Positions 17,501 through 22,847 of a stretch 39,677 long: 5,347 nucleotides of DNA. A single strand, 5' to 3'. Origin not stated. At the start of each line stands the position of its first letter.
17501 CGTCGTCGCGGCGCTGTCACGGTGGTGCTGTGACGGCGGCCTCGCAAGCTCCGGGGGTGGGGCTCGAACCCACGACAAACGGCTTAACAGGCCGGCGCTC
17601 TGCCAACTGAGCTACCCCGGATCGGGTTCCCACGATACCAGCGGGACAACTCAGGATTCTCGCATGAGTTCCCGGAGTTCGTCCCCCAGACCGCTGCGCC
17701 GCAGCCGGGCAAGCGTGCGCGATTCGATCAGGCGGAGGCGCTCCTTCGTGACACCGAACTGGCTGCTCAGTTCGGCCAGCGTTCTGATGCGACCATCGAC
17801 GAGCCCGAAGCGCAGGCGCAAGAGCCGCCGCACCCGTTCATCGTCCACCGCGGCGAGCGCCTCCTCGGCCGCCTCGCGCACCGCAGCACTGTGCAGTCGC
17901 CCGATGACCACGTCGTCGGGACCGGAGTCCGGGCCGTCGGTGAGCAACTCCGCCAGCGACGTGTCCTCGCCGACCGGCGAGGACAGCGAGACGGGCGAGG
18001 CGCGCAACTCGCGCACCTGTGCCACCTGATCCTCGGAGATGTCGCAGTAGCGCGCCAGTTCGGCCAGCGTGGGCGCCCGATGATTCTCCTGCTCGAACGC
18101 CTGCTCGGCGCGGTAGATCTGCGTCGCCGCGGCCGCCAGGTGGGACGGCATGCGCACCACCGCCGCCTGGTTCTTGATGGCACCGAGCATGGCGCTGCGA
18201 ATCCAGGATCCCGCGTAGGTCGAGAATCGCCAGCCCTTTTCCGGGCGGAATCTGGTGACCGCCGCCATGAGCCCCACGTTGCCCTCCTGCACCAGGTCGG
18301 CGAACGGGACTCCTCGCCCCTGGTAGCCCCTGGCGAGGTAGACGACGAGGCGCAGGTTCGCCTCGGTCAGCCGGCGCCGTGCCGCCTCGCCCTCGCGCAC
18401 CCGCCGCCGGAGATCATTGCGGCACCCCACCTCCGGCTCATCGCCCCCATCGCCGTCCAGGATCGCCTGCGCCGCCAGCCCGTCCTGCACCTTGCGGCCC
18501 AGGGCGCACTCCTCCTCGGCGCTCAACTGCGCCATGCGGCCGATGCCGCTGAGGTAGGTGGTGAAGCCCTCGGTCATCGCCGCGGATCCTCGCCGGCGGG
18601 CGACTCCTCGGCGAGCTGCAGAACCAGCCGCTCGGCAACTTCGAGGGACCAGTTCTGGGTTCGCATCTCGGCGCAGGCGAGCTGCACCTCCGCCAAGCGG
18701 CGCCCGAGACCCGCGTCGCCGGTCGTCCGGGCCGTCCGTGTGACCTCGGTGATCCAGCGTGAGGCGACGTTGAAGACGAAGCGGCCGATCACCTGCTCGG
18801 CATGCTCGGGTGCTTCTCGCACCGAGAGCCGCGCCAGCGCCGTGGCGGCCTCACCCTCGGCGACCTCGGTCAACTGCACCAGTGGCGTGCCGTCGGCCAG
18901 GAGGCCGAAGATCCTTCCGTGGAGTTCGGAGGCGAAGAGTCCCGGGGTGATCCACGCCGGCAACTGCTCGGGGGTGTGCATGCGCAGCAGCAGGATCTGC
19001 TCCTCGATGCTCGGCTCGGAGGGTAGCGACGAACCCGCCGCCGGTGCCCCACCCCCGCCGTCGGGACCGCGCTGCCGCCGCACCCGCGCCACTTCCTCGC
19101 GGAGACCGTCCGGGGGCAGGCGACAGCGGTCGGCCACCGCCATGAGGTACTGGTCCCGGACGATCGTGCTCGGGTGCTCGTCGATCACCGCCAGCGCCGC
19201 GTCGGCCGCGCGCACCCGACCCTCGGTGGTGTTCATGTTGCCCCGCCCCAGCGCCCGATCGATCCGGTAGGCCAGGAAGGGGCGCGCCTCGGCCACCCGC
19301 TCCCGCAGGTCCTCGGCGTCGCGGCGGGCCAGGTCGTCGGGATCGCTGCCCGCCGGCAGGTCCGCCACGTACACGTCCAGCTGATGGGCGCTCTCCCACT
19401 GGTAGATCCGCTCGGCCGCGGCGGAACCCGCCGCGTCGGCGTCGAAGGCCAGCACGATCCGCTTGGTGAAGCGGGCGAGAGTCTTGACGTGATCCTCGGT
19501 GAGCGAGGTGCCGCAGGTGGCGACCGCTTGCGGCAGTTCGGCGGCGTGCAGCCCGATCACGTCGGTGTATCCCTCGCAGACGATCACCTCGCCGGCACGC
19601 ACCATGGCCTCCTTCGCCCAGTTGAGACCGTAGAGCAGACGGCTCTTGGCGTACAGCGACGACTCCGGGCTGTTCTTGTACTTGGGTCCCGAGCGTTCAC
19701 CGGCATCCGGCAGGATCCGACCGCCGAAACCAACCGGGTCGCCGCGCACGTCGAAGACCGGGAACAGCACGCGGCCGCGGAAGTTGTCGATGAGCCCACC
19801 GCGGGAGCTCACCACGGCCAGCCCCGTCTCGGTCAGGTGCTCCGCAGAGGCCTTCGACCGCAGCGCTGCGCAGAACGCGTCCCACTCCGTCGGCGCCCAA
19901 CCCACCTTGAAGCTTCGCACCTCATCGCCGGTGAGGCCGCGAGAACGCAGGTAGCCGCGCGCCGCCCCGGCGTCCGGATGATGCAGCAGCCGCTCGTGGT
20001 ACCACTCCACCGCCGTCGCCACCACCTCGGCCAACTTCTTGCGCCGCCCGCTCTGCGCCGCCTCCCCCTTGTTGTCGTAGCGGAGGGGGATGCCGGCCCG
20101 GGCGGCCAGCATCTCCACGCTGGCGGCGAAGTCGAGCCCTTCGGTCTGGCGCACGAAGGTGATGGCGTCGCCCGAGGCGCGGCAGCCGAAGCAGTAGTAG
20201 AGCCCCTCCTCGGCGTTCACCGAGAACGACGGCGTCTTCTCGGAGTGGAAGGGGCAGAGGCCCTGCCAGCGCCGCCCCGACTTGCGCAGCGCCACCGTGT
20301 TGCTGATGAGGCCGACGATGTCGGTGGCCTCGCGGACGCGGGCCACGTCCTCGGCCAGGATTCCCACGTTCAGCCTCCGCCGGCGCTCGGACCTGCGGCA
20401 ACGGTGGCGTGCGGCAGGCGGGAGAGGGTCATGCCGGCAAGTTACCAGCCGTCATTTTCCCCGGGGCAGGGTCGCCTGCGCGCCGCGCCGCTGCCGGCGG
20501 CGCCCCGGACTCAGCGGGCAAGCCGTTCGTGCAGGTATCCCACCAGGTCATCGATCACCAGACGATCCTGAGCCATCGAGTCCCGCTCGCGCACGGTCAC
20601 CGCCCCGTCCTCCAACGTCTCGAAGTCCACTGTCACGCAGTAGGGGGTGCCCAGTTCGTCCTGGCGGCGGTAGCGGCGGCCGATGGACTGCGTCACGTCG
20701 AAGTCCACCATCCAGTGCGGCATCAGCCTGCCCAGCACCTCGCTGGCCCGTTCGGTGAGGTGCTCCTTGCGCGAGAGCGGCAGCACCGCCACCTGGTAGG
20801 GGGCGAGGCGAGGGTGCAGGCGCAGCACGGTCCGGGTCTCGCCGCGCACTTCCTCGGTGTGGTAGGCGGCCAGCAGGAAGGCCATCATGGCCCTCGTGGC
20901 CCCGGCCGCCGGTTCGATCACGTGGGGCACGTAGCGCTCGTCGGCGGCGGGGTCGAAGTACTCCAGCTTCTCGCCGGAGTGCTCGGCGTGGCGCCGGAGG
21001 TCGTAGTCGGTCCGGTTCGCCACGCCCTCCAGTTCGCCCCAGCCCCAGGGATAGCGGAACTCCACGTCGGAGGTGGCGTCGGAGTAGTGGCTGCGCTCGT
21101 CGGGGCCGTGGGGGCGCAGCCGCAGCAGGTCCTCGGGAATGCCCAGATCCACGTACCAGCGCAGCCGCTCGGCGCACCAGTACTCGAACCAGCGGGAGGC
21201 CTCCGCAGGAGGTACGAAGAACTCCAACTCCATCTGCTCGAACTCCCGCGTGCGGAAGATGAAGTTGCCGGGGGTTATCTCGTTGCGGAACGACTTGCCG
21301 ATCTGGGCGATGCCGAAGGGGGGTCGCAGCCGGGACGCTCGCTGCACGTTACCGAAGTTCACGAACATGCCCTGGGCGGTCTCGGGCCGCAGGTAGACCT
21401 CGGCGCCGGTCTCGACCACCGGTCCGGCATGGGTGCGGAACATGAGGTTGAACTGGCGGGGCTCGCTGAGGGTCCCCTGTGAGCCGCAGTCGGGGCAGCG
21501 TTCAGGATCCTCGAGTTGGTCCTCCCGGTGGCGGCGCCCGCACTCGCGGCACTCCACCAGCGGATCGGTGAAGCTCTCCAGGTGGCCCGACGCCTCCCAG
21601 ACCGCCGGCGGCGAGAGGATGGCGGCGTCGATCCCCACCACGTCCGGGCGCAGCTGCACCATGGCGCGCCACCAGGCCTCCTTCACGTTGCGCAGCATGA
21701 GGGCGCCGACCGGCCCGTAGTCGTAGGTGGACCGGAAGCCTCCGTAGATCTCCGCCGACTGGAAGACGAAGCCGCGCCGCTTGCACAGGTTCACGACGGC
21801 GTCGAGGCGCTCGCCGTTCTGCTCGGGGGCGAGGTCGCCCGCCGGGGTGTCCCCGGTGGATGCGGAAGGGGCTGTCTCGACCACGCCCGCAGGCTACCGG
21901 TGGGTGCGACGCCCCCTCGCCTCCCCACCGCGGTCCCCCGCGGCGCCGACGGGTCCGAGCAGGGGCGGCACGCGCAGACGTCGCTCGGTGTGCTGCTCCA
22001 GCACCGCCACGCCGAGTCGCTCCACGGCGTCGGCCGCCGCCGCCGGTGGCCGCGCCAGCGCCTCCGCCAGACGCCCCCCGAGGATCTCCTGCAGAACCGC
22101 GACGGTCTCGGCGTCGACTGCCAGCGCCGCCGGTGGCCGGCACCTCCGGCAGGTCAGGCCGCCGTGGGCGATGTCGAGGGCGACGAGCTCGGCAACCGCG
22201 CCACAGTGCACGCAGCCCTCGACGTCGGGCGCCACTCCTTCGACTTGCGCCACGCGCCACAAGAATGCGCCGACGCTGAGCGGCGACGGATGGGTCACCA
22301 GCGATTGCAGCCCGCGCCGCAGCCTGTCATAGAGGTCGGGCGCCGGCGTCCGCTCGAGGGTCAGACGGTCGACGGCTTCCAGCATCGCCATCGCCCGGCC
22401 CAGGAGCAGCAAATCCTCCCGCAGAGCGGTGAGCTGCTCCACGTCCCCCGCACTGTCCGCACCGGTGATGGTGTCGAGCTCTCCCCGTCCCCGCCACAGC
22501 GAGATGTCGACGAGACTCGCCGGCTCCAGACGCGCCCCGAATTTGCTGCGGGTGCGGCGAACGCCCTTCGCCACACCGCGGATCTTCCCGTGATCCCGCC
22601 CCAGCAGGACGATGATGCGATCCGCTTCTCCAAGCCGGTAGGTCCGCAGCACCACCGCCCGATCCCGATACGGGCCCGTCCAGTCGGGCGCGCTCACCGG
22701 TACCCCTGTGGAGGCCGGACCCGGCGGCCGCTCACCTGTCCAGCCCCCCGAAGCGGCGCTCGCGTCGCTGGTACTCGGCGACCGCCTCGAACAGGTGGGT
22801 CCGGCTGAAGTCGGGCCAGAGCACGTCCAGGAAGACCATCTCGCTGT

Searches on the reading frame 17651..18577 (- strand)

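Call 29: search_protein_families(library=pfam, proteins=[window:17651-18577:-], max_evalue=0.00001)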
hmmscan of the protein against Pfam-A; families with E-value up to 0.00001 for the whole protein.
window:17651-18577:- (308 aa): 3 families
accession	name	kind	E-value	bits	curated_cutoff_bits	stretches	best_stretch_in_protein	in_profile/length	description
PF04542.20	Sigma70_r2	-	1.5e-18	66.8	24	1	71-138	2-69/71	Sigma-70 region 2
PF04539.22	Sigma70_r3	-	4.2e-14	52.8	25.3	1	153-222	5-76/78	Sigma-70 region 3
PF04545.22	Sigma70_r4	-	3.2e-08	33.4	24.1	1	246-293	6-49/50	Sigma-70, region 4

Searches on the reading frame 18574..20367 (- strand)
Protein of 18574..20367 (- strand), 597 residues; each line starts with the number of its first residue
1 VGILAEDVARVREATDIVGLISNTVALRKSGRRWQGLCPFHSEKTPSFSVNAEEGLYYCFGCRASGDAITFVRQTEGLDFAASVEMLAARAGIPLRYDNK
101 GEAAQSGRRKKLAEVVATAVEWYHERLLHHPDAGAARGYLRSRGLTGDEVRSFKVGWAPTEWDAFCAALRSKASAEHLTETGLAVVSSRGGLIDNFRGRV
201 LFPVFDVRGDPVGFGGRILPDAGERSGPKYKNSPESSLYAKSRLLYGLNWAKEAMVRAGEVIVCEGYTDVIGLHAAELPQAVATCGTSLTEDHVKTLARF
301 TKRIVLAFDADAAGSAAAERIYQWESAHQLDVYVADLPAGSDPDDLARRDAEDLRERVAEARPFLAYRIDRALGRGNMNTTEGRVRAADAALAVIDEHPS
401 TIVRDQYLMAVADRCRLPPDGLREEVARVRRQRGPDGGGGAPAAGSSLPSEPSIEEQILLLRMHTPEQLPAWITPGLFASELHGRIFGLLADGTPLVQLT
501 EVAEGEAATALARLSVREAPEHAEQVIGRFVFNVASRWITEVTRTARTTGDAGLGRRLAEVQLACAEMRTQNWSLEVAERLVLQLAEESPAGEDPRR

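Call 28: search_protein_families(library=pfam, proteins=[window:18574-20367:-], max_evalue=0.00001)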
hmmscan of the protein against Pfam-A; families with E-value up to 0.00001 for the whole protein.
window:18574-20367:- (597 aa): 7 families
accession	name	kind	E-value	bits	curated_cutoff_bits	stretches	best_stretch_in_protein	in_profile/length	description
PF08275.17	DNAG_N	-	7.1e-33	113.9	26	1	123-251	1-127/128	DNA primase catalytic core, N-terminal domain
PF01807.25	Zn_ribbon_DnaG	-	1.8e-32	111.5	24.9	1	6-98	4-96/98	CHC2 zinc finger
PF13155.12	Toprim_2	-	1.6e-19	70.5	22.1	1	262-346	1-87/88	Toprim-like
PF13662.12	Toprim_4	-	2.2e-18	66.7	25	1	259-334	1-83/85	Toprim domain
PF01751.28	Toprim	-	2.3e-13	50.5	23.1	1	260-335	1-94/96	Toprim domain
PF10410.14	DnaB_bind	-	8.1e-11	42.5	20.6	1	367-419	3-55/56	DnaB-helicase binding domain of primase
PF13362.12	Toprim_3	-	6.5e-09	36.6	27.2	1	261-350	2-92/95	Toprim domain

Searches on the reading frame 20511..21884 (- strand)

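Call 28: search_protein_families(library=pfam, proteins=[window:20511-21884:-], max_evalue=0.00001)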
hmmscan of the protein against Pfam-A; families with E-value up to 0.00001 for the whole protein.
window:20511-21884:- (457 aa): 2 families
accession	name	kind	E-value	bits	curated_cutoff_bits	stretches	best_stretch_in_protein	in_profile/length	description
PF03129.25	HGTP_anticodon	-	2.6e-20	72.8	21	1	364-453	1-93/94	Anticodon binding domain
PF00587.30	tRNA-synt_2b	-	9.4e-09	36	29.3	1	160-259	8-105/179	tRNA synthetase class II core domain (G, H, P, S and T)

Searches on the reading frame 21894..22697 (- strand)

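Call 28: search_protein_families(library=pfam, proteins=[window:21894-22697:-], max_evalue=0.00001)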
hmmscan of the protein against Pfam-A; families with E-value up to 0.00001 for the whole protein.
window:21894-22697:- (267 aa): 2 families
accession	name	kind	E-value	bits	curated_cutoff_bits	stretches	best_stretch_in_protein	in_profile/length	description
PF11967.14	RecO_N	-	2.3e-21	76.1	27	1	10-81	4-75/80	Recombination protein O N terminal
PF02565.21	RecO_C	-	7.7e-20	71.7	22.1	1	93-242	1-154/157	Recombination protein O C terminal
